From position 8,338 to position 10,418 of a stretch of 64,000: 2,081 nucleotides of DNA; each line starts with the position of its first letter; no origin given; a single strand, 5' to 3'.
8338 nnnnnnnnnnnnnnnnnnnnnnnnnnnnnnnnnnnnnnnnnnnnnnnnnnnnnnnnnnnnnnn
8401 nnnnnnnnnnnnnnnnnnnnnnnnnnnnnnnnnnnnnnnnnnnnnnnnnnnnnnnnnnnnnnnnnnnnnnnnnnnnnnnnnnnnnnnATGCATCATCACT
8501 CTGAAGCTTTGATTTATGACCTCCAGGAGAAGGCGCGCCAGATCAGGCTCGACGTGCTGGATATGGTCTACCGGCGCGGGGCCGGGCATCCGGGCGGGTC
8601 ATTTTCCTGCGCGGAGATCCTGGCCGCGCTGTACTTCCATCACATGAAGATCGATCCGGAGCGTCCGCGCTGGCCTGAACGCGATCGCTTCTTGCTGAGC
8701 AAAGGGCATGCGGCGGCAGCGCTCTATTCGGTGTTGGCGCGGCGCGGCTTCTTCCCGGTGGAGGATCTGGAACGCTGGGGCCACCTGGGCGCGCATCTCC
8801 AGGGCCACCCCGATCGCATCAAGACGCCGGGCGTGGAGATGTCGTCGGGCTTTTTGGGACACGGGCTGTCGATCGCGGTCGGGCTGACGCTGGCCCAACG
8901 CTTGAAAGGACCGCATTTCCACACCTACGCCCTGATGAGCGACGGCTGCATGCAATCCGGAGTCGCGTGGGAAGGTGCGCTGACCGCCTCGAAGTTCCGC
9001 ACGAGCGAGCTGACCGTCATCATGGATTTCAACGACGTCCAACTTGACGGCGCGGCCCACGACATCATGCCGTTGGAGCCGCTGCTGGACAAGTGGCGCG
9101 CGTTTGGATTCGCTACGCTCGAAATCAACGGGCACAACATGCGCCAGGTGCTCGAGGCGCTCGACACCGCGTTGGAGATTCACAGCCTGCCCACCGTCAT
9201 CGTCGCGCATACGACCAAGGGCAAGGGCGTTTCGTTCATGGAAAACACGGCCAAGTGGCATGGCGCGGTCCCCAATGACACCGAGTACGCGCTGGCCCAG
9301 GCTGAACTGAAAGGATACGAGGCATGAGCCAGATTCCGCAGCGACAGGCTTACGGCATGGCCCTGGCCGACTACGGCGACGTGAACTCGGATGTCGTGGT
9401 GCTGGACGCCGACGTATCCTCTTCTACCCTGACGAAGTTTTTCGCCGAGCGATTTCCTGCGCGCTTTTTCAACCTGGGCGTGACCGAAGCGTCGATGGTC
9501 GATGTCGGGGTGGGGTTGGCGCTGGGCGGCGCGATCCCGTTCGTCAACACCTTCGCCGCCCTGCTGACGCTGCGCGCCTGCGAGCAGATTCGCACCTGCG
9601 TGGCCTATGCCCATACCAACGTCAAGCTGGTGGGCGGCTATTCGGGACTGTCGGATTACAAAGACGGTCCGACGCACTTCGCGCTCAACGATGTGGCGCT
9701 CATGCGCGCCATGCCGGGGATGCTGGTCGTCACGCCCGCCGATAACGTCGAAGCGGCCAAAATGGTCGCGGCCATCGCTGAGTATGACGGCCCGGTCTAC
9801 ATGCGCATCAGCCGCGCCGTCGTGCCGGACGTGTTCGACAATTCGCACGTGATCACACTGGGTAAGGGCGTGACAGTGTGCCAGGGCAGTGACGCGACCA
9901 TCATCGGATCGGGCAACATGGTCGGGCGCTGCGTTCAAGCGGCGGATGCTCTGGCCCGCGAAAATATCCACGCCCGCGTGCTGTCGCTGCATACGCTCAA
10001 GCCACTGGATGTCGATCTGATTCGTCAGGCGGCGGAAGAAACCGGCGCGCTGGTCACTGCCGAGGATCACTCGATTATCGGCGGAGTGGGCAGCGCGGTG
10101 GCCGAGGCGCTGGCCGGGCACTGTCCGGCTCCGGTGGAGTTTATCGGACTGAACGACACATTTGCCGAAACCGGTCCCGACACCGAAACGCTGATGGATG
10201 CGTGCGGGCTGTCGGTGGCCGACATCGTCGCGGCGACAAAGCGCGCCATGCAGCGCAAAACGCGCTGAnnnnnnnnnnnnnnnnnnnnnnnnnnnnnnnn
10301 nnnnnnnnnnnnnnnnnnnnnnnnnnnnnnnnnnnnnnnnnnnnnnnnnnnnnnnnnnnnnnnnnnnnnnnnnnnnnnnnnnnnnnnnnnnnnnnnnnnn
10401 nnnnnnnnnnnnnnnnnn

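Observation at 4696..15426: IclR-controlled catabolic operon with an unusual enzyme set: Gfo/Idh/MocA + ALS-like ThDP enzyme + split transketolase + IlvD/EDD dehydratase + sugar ABC importer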

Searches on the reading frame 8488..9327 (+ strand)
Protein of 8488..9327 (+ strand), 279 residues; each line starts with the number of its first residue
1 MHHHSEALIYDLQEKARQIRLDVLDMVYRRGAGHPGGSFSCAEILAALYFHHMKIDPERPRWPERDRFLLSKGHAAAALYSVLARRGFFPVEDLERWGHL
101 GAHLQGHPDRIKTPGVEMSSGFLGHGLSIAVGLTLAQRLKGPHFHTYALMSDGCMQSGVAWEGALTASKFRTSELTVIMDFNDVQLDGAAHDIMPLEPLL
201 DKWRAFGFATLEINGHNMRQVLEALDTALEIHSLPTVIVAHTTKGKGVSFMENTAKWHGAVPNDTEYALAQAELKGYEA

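Call 3: search_protein_families(library=pfam, proteins=[window:8488-9327:+])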
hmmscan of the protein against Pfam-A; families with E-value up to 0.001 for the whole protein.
window:8488-9327:+ (279 aa): 2 families
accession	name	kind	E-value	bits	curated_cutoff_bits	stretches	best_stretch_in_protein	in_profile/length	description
PF00456.26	Transketolase_N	-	4.4e-52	177.6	22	1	15-273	5-274/334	Transketolase, thiamine diphosphate binding domain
PF13292.11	DXP_synthase_N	-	4e-10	39.9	21.2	1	11-185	17-174/274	1-deoxy-D-xylulose-5-phosphate synthase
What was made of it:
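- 8488..9327 (+): Split transketolase, N-terminal (PP) subunit. Transketolase_N (call 3).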

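Call 4: search_protein_families(library=ncbifam, proteins=[window:8488-9327:+])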
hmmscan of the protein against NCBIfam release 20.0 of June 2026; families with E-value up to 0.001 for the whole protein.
window:8488-9327:+ (279 aa): 10 families
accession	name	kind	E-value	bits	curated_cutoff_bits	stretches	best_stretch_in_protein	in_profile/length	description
NF004559.0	PRK05899.2-5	equivalog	1e-77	261.9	488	1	5-276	11-281/627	transketolase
NF004556.0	PRK05899.2-2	equivalog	2.9e-70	237.3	575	1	6-274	11-276/639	transketolase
TIGR00232.1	tktlase_bact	equivalog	2.7e-56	191.2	682.25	1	15-274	3-273/654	transketolase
NF004558.0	PRK05899.2-4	equivalog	3.3e-49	167.9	788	1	18-273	9-269/651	transketolase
TIGR00204.1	dxs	equivalog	2.8e-12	46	465.95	2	9-184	15-173/616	1-deoxy-D-xylulose-5-phosphate synthase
NF003933.0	PRK05444.2-2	equivalog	2.7e-11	42.7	395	1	118-268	115-275/606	1-deoxy-D-xylulose-5-phosphate synthase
NF008968.0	PRK12315.1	subfamily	3.6e-09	35.4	510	1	126-266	119-268/582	1-deoxy-D-xylulose-5-phosphate synthase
TIGR03182.1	PDH_E1_alph_y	equivalog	3.6e-08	32.7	393.85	1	121-251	110-242/315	pyruvate dehydrogenase (acetyl-transferring) E1 component subunit alpha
TIGR03186.1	AKGDH_not_PDH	exception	0.00032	19.1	1408.3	1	196-251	341-396/889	alpha-ketoglutarate dehydrogenase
TIGR00759.1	aceE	equivalog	0.00036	18.6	859.9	0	198-249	343-394/885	pyruvate dehydrogenase (acetyl-transferring), homodimeric type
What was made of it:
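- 8488..9327 (+): NF004559 score 262 (call 4).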

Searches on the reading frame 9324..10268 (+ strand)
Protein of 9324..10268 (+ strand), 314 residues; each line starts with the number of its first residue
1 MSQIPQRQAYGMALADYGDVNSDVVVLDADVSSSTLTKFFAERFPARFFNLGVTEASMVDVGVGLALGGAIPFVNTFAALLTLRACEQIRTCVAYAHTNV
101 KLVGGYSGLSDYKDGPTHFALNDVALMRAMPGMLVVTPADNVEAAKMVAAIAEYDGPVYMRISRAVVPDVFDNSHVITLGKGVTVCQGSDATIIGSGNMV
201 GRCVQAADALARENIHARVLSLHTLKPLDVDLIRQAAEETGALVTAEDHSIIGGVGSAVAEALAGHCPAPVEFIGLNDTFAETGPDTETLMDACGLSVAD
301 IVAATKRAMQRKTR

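Call 3: search_protein_families(library=pfam, proteins=[window:9324-10268:+])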
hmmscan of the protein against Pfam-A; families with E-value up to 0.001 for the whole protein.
window:9324-10268:+ (314 aa): 3 families
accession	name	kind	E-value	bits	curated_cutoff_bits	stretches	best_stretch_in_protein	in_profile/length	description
PF02779.29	Transket_pyr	-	2.1e-36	125.6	27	1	4-167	3-172/174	Transketolase, pyrimidine binding domain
PF02780.25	Transketolase_C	-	2e-30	105.7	25.9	1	180-301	1-124/124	Transketolase, C-terminal domain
PF22613.1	Transketolase_C_1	-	1.8e-05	25.3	27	1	188-229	11-52/113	Transketolase-like TK C-terminal domain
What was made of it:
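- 9324..10268 (+): Split transketolase, C-terminal (Pyr + C) subunit. Its start overlaps the stop of the N subunit. Transket_pyr plus Transketolase_C (call 3).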

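Call 4: search_protein_families(library=ncbifam, proteins=[window:9324-10268:+])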
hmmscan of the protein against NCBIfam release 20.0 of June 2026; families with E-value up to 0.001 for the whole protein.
window:9324-10268:+ (314 aa): 9 families
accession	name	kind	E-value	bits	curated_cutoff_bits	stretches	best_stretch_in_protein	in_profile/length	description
NF004559.0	PRK05899.2-5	equivalog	3.3e-80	270.1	488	1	3-310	317-625/627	transketolase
TIGR00204.1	dxs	equivalog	4.4e-47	160.9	465.95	1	9-307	315-613/616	1-deoxy-D-xylulose-5-phosphate synthase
NF004556.0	PRK05899.2-2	equivalog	7.3e-39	133.5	575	1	4-308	322-637/639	transketolase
NF003933.0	PRK05444.2-2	equivalog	6.8e-34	117.3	395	1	7-308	292-604/606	1-deoxy-D-xylulose-5-phosphate synthase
TIGR00232.1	tktlase_bact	equivalog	1.3e-25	89.8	682.25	1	4-306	349-650/654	transketolase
NF008968.0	PRK12315.1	subfamily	6.5e-23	80.8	510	1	20-307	295-579/582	1-deoxy-D-xylulose-5-phosphate synthase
NF006667.0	PRK09212.1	subfamily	7.5e-22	77.6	321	1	1-278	1-295/327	pyruvate dehydrogenase complex E1 component subunit beta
NF008854.0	PRK11892.1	equivalog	3.6e-19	68.8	454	1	36-271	178-427/464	pyruvate dehydrogenase complex E1 component subunit beta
NF004558.0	PRK05899.2-4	equivalog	1.1e-16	60.4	788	1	18-239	358-589/651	transketolase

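Call 38: search_solved_structures(query=window:9324-10268:+, max_evalue=1e-30)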
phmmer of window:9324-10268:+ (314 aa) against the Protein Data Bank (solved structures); distinct sequences matched with E-value up to 1e-30: 7.
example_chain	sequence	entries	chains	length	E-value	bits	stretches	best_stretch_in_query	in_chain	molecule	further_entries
6yaj_AAA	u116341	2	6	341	4.9e-80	272.4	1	3-311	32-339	C-terminal chain of split transketolase from Carboxydothermus hydrogenoformans | C-terminal component of the split chain transketolase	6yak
6ha3_A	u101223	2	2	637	2.3e-47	165.1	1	3-288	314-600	Transketolase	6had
4kxu_A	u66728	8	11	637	2.3e-47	165.1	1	3-288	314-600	Transketolase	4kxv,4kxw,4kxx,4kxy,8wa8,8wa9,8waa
3ooy_A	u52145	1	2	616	2.7e-47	164.9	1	3-288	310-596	Transketolase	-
3mos_A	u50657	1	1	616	2.9e-47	164.8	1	3-286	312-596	Transketolase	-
6rjb_A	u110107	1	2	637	3e-47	164.8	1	3-288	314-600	Transketolase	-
8a29_A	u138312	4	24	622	2.3e-36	129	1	34-311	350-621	1-deoxy-D-xylulose-5-phosphate synthase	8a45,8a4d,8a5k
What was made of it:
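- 9324..10268 (+): 272 bits to the C. hydrogenoformans split TK 6yaj (call 38).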
